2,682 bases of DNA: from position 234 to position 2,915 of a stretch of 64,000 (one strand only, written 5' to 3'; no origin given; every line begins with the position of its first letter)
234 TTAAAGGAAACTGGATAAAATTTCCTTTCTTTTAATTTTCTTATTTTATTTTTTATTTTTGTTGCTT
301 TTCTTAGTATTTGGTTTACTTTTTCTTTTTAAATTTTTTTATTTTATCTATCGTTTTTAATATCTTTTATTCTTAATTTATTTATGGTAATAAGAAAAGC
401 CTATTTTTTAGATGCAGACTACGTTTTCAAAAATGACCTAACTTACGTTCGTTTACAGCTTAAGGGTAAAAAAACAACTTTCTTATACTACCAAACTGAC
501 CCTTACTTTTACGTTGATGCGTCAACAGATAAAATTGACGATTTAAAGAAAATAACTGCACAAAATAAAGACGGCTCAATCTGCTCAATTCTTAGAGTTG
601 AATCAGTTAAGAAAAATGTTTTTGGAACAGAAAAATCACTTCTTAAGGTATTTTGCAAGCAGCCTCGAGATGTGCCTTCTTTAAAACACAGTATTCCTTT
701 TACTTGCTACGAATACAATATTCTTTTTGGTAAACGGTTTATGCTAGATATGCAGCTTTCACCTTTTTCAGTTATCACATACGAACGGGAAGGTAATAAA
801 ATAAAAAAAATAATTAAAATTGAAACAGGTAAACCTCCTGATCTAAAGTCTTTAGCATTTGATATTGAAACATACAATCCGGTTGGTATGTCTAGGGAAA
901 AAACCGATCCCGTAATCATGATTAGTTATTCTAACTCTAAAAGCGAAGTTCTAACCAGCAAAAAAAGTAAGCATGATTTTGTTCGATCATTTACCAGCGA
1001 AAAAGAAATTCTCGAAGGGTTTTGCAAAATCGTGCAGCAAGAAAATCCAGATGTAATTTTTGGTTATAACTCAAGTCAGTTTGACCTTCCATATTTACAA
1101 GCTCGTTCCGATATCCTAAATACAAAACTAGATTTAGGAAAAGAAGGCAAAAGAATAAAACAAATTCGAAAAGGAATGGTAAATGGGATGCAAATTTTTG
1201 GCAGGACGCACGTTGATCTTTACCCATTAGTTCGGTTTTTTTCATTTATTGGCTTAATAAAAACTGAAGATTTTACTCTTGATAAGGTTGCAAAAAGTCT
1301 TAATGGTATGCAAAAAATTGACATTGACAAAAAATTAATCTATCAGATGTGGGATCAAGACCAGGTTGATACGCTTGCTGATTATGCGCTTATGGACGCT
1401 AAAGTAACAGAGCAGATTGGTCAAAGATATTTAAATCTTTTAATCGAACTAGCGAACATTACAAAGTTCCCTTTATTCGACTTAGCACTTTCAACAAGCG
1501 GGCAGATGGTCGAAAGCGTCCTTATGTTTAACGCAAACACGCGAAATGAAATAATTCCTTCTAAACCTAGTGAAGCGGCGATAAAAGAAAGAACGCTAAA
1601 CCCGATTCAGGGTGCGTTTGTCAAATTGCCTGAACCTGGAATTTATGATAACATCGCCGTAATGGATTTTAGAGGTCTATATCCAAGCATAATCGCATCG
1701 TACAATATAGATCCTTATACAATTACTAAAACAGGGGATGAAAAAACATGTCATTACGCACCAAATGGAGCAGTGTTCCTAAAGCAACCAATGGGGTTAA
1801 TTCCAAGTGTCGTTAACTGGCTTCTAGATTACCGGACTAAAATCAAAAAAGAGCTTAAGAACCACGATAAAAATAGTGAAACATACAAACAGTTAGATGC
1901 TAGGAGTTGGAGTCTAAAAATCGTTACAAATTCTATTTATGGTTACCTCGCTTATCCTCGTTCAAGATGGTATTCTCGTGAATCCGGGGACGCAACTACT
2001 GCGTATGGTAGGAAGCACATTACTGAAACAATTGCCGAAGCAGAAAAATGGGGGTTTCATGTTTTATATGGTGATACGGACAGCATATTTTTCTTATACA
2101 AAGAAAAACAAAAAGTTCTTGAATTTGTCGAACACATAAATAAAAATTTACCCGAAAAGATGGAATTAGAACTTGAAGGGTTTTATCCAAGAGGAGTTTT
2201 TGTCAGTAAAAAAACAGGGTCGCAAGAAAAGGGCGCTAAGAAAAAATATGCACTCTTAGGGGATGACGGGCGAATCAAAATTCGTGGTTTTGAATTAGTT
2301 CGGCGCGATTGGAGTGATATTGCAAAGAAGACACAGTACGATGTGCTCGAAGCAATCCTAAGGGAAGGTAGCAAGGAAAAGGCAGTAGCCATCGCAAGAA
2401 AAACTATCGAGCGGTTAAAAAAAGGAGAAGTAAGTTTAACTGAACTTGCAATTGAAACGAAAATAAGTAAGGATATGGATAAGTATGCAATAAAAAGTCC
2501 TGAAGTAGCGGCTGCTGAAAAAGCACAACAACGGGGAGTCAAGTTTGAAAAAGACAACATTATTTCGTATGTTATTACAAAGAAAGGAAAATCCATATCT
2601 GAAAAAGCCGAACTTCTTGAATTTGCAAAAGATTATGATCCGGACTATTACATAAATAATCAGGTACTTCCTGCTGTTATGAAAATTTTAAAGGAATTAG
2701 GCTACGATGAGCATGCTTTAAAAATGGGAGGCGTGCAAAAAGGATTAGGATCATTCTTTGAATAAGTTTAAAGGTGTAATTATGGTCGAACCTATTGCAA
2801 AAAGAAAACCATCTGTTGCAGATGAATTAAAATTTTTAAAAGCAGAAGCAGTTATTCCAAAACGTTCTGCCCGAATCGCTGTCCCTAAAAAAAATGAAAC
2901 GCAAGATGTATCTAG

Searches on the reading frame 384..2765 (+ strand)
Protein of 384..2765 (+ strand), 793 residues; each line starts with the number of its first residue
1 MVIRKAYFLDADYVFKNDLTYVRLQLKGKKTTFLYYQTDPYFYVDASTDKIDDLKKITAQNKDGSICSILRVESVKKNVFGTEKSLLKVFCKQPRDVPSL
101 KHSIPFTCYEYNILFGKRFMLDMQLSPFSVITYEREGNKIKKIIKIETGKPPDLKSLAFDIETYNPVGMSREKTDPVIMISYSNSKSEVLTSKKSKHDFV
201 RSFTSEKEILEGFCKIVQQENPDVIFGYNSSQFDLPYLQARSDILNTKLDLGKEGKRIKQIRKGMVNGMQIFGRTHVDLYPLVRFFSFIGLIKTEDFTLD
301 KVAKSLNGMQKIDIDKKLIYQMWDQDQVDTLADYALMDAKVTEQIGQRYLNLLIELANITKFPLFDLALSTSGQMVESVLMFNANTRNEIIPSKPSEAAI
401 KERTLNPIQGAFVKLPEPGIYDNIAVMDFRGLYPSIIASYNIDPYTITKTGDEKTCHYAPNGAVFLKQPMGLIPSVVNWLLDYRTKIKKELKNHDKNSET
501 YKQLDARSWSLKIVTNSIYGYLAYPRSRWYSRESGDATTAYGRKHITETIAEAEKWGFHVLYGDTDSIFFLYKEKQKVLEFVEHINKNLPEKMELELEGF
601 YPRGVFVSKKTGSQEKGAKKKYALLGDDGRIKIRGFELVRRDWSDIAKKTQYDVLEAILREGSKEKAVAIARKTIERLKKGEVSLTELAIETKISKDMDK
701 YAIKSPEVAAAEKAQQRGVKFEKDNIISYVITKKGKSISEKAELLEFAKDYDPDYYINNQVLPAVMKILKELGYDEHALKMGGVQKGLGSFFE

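Call 18: find_encoding_contigs(protein=window:384-2765:+, flank=10000, max_places=4)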
Protein window:384-2765:+ (793 aa): 6 contigs read that carry it; 3 places shown.
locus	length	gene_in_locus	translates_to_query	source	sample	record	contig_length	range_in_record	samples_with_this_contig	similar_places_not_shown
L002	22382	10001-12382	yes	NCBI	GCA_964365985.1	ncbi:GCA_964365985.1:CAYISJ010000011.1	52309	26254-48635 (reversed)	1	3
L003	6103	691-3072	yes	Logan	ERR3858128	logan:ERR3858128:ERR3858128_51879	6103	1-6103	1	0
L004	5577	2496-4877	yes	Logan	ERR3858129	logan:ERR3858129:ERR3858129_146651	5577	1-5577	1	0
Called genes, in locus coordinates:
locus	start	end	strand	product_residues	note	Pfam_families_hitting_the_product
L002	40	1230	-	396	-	PF13646:HEAT_2 (weak)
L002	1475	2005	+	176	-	-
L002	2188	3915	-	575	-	PF00069:Pkinase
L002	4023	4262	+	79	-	PF02697:VAPB_antitox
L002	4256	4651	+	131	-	PF01850:PIN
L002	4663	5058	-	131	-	PF00293:NUDIX, PF14815:NUDIX_4 (faint)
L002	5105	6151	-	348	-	-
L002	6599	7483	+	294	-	PF00561:Abhydrolase_1, PF12146:Hydrolase_4, PF12697:Abhydrolase_6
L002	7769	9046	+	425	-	PF13620:CarboxypepD_reg (faint), PF13715:CarbopepD_reg_2 (faint)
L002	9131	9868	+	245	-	PF12728:HTH_17 (faint)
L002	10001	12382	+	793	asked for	PF03104:DNA_pol_B_exo1, PF10108:DNA_pol_B_exo2, PF13482:RNase_H_2 (faint), PF00136:DNA_pol_B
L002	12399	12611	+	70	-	-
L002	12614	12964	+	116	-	-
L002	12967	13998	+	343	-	PF21238:Pus10_C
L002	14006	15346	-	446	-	-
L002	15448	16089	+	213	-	-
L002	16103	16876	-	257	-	-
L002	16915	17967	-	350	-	PF26356:Pelota_N, PF03464:eRF1_2 (weak), PF03465:eRF1_3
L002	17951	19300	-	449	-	PF13173:AAA_14, PF13635:DUF4143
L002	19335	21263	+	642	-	PF00069:Pkinase, PF06293:Kdo, PF07714:PK_Tyr_Ser-Thr, PF03109:ABC1 (faint)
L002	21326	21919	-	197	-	-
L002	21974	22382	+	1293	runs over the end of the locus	-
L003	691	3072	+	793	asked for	PF03104:DNA_pol_B_exo1, PF10108:DNA_pol_B_exo2, PF13482:RNase_H_2 (faint), PF00136:DNA_pol_B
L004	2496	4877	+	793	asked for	PF03104:DNA_pol_B_exo1, PF10108:DNA_pol_B_exo2, PF13482:RNase_H_2 (faint), PF00136:DNA_pol_B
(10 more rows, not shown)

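Call 96: search_protein_families(library=pfam, proteins=[L002:2188-3915:-], max_evalue=0.01)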
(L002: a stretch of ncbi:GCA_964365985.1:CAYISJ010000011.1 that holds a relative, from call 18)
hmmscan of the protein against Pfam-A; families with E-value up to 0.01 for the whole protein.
L002:2188-3915:- (575 aa): 3 families
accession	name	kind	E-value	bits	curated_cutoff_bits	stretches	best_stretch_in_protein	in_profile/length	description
PF00069.31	Pkinase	-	1.2e-11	45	31.7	1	55-291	14-250/263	Protein kinase domain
PF07714.23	PK_Tyr_Ser-Thr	-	0.00041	20.2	23.1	1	61-231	24-198/258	Protein tyrosine and serine/threonine kinase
PF03109.22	ABC1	-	0.0062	16.2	22.9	0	107-197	135-228/244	ABC1 atypical kinase-like domain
